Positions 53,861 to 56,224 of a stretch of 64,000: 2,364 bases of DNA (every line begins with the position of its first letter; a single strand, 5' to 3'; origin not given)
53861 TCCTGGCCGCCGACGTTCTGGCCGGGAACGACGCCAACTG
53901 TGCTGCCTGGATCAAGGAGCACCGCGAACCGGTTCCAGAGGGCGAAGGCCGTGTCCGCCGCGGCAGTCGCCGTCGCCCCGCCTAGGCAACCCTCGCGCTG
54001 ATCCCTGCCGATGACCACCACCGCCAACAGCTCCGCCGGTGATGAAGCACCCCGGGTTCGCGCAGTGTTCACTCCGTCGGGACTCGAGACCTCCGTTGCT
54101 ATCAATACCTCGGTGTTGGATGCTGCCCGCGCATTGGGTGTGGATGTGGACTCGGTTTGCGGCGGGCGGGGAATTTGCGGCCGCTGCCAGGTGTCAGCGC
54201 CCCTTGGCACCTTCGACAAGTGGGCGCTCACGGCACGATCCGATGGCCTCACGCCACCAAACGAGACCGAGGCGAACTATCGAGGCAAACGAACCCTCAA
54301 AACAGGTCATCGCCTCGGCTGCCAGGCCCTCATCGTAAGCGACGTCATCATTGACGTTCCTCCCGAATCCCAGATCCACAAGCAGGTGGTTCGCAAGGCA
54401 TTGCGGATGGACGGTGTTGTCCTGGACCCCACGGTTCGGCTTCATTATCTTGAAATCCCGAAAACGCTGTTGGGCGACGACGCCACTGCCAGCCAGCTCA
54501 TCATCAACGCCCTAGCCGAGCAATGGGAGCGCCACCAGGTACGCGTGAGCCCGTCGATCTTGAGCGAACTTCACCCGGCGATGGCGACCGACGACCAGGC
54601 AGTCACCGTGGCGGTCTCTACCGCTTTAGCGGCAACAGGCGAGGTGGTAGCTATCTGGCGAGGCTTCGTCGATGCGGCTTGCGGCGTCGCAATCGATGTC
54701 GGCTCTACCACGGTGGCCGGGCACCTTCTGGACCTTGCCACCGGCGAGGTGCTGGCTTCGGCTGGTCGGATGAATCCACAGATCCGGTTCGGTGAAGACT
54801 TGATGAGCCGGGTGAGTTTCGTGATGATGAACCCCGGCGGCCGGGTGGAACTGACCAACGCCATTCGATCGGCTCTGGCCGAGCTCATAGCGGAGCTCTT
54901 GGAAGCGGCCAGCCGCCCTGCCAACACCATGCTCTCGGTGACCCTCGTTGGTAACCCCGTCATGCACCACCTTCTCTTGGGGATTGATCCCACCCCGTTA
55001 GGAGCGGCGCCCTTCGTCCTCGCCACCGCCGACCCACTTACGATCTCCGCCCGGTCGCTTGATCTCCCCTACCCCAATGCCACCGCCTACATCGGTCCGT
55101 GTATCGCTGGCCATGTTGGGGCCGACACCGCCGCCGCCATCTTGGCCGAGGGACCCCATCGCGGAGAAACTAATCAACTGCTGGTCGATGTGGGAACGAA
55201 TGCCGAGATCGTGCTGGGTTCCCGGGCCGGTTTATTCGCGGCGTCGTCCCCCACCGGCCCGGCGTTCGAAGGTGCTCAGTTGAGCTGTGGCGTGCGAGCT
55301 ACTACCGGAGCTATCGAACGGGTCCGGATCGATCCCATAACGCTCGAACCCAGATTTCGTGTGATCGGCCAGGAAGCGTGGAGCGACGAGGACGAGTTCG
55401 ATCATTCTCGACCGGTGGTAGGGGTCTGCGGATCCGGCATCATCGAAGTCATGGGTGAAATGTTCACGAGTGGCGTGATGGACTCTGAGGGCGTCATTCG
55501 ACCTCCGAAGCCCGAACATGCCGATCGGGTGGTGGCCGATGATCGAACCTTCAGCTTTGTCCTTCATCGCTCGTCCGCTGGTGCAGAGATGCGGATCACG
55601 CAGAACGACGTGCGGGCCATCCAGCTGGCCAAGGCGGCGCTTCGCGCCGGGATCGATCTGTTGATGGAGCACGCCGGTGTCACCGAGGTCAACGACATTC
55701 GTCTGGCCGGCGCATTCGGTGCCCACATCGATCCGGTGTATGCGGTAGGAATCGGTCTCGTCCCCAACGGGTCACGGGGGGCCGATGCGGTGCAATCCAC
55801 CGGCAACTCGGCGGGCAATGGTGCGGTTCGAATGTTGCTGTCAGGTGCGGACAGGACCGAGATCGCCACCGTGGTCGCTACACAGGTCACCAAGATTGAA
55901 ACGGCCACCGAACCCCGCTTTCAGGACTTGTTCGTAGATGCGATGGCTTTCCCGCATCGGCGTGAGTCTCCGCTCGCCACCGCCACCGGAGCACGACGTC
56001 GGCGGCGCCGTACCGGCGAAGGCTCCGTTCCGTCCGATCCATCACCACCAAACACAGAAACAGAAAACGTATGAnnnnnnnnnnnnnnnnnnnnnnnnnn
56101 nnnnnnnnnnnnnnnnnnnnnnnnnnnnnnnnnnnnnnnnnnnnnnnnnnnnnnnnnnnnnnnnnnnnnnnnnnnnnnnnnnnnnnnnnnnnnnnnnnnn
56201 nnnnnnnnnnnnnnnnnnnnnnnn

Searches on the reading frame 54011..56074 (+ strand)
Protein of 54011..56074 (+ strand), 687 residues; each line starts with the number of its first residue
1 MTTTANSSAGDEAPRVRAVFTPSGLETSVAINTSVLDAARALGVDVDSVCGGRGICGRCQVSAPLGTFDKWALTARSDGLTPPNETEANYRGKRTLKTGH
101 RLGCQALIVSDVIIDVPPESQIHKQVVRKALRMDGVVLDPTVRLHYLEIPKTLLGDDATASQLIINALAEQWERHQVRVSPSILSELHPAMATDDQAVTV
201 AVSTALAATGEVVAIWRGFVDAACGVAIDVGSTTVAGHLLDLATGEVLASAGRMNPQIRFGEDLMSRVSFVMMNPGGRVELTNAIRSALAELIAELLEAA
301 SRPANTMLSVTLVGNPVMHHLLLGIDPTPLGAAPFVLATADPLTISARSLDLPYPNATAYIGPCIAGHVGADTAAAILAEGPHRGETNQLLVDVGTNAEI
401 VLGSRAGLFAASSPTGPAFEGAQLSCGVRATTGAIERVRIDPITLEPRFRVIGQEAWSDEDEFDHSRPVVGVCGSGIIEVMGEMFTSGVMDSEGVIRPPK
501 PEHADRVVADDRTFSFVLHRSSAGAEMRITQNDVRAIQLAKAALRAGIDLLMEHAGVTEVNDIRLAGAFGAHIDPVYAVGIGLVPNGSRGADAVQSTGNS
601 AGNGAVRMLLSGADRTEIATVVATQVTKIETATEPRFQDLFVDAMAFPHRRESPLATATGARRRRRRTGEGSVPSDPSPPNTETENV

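Call 3: search_protein_families(library=pfam, proteins=[window:54011-56074:+])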
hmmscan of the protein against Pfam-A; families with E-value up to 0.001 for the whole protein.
window:54011-56074:+ (687 aa): 3 families
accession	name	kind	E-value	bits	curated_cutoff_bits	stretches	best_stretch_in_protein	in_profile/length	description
PF14574.11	RACo_C_ter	-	3.7e-78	262.6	27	1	389-654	3-256/261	C-terminal domain of RACo the ASKHA domain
PF17651.6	Raco_middle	-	1.3e-45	155.4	26.8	1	224-383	1-161/163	RACo middle region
PF17650.6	RACo_linker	-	1.9e-11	44.1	26.2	1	136-220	6-84/86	RACo linker region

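Call 4: search_protein_families(library=ncbifam, proteins=[window:54011-56074:+])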
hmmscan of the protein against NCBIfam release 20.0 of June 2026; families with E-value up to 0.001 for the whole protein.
window:54011-56074:+ (687 aa): 4 families
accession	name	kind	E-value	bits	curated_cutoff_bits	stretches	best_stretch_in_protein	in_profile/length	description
NF040756.1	corr_regen_AcsV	exception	2.9e-97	326.6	800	1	19-650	3-626/632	corrinoid activation/regeneration protein AcsV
TIGR04270.1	Rama_corrin_act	subfamily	2.3e-26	92.3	500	1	225-647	2-416/534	methylamine methyltransferase corrinoid protein reductive activase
TIGR01941.1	nqrF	equivalog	3.8e-05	22.8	295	1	29-119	46-123/405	NADH:ubiquinone reductase (Na(+)-transporting) subunit F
NF058606.1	GlBtMonoRdsGbcB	equivalog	0.00063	18.7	500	0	12-67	274-328/362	glycine betaine monooxygenase reductase subunit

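Call 56: search_solved_structures(query=window:54011-56074:+, max_evalue=0.001)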
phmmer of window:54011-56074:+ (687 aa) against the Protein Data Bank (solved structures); distinct sequences matched with E-value up to 0.001: 4.
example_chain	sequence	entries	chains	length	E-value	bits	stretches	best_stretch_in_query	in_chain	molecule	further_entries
3zyy_X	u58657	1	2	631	7.7e-74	252.5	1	17-650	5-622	IRON-SULFUR CLUSTER BINDING PROTEIN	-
4c1n_K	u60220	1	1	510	3.3e-63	217.3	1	138-650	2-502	IRON-SULFUR CLUSTER BINDING PROTEIN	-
4c1n_I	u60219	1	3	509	4.3e-63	216.9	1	138-650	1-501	IRON-SULFUR CLUSTER BINDING PROTEIN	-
3ah7_A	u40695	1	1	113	0.00064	21.4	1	19-123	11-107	[2Fe-2S]ferredoxin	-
